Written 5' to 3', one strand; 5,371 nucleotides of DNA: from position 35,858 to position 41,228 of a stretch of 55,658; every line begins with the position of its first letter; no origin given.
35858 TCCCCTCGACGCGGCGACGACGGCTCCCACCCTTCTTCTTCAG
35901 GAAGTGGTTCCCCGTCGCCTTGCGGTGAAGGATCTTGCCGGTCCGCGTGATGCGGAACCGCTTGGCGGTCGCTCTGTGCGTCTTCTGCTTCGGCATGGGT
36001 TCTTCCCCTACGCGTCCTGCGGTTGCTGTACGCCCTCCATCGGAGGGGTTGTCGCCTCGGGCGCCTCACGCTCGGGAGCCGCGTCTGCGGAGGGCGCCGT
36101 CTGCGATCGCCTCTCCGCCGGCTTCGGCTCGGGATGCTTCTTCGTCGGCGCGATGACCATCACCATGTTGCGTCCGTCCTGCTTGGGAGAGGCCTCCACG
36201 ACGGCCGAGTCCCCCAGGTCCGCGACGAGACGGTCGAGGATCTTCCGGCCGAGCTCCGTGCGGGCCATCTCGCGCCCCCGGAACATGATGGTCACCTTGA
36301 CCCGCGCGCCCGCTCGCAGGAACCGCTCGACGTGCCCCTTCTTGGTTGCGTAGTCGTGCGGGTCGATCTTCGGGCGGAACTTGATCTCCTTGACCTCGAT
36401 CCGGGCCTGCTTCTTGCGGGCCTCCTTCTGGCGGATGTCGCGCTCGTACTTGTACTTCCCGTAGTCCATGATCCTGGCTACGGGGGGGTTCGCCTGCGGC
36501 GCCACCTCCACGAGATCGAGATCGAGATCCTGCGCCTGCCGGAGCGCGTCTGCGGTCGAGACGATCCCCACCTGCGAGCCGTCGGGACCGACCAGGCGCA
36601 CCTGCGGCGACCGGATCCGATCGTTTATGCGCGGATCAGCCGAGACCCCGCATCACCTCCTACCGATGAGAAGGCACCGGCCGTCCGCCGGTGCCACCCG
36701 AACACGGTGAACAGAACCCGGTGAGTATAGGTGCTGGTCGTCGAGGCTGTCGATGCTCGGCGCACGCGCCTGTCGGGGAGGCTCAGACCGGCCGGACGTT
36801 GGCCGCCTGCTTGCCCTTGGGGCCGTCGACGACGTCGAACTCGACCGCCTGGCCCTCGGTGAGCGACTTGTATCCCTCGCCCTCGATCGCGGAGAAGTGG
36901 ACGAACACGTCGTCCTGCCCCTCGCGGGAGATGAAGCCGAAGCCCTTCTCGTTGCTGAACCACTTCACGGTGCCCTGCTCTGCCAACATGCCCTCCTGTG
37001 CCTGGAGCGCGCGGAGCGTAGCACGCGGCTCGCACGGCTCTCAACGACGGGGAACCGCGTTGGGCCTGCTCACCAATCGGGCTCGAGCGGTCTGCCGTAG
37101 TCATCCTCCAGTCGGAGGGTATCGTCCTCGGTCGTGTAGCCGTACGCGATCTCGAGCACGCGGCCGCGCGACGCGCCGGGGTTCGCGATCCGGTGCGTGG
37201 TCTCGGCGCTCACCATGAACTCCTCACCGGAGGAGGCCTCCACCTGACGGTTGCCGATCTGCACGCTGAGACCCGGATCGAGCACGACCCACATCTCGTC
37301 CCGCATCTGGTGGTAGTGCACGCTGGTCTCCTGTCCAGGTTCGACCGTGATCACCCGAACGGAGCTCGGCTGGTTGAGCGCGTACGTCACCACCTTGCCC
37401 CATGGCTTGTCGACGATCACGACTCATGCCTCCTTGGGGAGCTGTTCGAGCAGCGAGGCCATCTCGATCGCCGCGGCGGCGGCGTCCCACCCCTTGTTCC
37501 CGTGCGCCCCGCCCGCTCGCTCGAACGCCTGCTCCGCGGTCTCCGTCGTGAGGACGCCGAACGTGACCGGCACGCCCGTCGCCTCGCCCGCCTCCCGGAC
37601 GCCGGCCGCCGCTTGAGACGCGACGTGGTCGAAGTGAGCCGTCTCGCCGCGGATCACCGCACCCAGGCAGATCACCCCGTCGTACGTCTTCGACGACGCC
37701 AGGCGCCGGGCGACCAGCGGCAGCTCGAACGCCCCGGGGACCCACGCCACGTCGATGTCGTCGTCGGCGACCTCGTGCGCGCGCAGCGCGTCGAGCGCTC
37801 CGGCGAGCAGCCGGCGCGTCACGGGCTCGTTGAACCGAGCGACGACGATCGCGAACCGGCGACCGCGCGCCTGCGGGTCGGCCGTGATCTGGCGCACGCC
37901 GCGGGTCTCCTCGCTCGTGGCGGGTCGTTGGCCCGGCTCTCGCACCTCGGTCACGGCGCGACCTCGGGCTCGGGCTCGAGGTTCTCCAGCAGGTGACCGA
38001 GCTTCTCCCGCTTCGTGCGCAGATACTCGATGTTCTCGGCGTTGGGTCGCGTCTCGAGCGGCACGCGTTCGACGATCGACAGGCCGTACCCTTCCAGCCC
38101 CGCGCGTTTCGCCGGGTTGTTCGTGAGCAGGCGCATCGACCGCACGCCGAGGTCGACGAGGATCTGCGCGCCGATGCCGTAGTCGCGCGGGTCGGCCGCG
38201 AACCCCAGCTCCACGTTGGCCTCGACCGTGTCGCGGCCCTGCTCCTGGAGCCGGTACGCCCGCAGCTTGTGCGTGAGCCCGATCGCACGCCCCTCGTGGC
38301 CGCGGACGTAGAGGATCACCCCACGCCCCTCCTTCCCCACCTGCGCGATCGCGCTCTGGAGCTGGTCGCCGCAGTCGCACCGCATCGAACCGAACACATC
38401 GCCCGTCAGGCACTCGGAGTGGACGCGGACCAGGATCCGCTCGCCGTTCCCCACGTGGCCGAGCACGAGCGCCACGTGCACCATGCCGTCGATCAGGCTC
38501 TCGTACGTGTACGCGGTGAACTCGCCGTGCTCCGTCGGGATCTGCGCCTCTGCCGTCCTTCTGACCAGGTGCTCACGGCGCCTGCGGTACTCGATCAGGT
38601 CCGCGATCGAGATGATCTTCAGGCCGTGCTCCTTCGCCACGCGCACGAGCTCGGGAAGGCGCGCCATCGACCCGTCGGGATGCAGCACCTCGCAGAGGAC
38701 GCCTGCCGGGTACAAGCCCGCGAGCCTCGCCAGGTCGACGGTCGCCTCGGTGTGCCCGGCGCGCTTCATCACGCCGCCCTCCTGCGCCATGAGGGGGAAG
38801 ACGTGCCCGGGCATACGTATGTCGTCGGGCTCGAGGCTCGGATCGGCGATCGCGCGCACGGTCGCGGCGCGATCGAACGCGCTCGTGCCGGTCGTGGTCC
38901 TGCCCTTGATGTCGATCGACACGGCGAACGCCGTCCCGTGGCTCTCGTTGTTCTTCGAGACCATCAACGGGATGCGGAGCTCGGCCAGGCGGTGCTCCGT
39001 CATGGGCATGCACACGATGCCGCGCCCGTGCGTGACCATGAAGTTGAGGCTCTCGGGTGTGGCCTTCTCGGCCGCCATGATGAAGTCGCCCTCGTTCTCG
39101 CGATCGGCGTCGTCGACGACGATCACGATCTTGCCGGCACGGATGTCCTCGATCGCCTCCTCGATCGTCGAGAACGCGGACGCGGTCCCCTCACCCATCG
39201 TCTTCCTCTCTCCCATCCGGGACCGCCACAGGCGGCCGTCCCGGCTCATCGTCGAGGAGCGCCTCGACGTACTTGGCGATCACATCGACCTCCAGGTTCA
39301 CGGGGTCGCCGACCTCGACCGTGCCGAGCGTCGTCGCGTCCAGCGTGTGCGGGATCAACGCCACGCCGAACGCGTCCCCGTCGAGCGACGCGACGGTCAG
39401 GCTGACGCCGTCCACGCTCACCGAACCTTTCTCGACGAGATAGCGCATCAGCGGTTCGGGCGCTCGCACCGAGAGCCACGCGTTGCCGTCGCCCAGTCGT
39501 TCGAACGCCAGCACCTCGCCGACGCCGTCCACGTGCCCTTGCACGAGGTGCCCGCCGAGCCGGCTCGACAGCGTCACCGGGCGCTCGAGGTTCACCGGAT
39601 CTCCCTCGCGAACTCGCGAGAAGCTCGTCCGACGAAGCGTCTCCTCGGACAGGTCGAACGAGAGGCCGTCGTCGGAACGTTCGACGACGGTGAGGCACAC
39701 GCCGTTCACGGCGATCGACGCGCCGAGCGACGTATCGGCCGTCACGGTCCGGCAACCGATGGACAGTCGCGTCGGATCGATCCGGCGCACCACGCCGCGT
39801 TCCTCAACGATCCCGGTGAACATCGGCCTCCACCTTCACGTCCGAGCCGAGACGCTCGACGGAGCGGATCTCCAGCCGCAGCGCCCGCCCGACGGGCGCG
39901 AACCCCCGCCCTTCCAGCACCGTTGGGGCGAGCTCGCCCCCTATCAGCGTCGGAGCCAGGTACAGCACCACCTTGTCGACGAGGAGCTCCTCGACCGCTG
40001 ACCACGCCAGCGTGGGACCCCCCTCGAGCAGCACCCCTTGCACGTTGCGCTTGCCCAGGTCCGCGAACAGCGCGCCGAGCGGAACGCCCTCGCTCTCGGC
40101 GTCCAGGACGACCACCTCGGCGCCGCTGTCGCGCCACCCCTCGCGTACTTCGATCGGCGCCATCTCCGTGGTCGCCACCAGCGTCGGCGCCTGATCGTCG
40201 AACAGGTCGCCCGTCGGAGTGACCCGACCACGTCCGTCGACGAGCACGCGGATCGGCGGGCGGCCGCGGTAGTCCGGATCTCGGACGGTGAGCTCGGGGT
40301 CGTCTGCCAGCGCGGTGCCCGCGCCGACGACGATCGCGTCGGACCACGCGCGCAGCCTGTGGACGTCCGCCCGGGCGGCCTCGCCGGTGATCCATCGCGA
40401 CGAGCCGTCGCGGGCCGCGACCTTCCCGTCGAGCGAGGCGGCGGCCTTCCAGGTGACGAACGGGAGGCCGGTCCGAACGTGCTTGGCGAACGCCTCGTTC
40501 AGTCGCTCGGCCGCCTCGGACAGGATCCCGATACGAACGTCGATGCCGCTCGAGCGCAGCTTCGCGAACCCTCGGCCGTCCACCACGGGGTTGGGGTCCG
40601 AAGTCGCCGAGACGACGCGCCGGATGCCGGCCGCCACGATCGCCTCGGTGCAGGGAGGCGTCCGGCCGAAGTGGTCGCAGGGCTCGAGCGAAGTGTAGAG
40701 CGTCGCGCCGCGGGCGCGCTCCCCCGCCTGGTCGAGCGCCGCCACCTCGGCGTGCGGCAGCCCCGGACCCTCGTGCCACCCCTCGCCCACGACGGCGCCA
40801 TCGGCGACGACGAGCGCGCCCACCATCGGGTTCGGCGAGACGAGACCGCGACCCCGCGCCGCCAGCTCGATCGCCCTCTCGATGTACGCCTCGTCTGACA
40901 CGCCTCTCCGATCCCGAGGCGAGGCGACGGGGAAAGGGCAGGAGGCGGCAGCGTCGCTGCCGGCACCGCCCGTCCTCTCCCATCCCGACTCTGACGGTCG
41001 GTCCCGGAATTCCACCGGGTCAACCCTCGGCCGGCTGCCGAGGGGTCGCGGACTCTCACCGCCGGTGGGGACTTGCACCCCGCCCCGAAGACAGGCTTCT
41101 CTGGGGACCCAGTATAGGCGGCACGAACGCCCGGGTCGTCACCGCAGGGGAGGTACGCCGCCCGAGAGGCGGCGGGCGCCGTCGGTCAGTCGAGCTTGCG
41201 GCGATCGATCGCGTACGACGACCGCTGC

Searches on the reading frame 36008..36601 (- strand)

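Call 10: search_protein_families(library=pfam, proteins=[window:36008-36601:-], max_evalue=0.001)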
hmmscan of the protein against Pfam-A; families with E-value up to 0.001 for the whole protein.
window:36008-36601:- (197 aa): 2 families
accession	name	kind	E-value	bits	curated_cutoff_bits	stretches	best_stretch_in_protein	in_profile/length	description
PF00707.27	IF3_C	-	3.9e-35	120.1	34.8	1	68-152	1-85/86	Translation initiation factor IF-3, C-terminal domain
PF05198.21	IF3_N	-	8.1e-26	90.4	26.9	1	2-61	11-70/70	Translation initiation factor IF-3, N-terminal domain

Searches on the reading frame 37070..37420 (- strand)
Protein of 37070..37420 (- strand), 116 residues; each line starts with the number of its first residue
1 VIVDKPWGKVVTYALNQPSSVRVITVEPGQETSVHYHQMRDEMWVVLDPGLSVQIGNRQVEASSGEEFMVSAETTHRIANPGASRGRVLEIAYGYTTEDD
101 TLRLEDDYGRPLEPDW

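Call 10: search_protein_families(library=pfam, proteins=[window:37070-37420:-], max_evalue=0.001)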
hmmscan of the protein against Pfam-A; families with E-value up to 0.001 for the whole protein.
window:37070-37420:- (116 aa): 2 families
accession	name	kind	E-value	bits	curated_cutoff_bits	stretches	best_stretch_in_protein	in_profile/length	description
PF01050.24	MannoseP_isomer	-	1.2e-17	64.5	23.6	1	3-106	12-116/116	Mannose-6-phosphate isomerase C-terminal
PF07883.17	Cupin_2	-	1.2e-10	41.4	27.2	1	23-91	2-69/70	Cupin domain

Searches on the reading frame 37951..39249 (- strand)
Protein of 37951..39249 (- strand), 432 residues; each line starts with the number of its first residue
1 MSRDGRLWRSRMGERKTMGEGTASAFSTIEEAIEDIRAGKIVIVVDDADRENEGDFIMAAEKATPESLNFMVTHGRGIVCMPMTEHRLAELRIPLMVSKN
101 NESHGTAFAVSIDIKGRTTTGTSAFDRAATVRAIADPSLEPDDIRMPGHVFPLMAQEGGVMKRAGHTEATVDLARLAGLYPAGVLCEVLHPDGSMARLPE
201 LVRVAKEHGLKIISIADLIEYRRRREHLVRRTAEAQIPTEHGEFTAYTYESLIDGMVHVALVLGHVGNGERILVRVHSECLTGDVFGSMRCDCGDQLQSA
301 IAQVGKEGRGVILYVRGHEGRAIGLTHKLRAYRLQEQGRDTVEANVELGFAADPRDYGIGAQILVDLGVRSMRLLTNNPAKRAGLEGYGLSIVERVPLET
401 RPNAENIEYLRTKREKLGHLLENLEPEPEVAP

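Call 11: search_protein_families(library=pfam, proteins=[window:37951-39249:-], max_evalue=0.001)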
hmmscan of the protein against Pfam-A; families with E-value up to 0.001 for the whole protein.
window:37951-39249:- (432 aa): 2 families
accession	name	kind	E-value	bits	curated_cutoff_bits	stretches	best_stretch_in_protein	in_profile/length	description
PF00926.24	DHBP_synthase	-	4.8e-87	290.9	26.4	1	30-221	1-191/191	3,4-dihydroxy-2-butanone 4-phosphate synthase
PF00925.25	GTP_cyclohydro2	-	1.2e-71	240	23.3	1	231-397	2-165/165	GTP cyclohydrolase II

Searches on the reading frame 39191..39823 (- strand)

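Call 11: search_protein_families(library=pfam, proteins=[window:39191-39823:-], max_evalue=0.001)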
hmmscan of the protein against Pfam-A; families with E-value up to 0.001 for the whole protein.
window:39191-39823:- (210 aa): 1 family
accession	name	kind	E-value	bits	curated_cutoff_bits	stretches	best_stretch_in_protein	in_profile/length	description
PF00677.23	Lum_binding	-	2.2e-49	165.8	27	2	95-180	1-86/86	Lumazine binding domain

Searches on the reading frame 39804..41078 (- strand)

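Call 11: search_protein_families(library=pfam, proteins=[window:39804-41078:-], max_evalue=0.001)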
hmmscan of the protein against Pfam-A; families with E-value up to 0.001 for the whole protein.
window:39804-41078:- (424 aa): 3 families
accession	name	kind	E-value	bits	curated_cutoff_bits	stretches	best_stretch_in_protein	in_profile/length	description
PF01872.23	RibD_C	-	5.1e-52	177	24.1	1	206-415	1-196/197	RibD C-terminal domain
PF00383.29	dCMP_cyt_deam_1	-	5.8e-17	61.9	25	1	62-158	4-101/102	Cytidine and deoxycytidylate deaminase zinc-binding region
PF14437.12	MafB19-deam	-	3.9e-09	37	27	1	85-164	24-106/142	MafB19-like deaminase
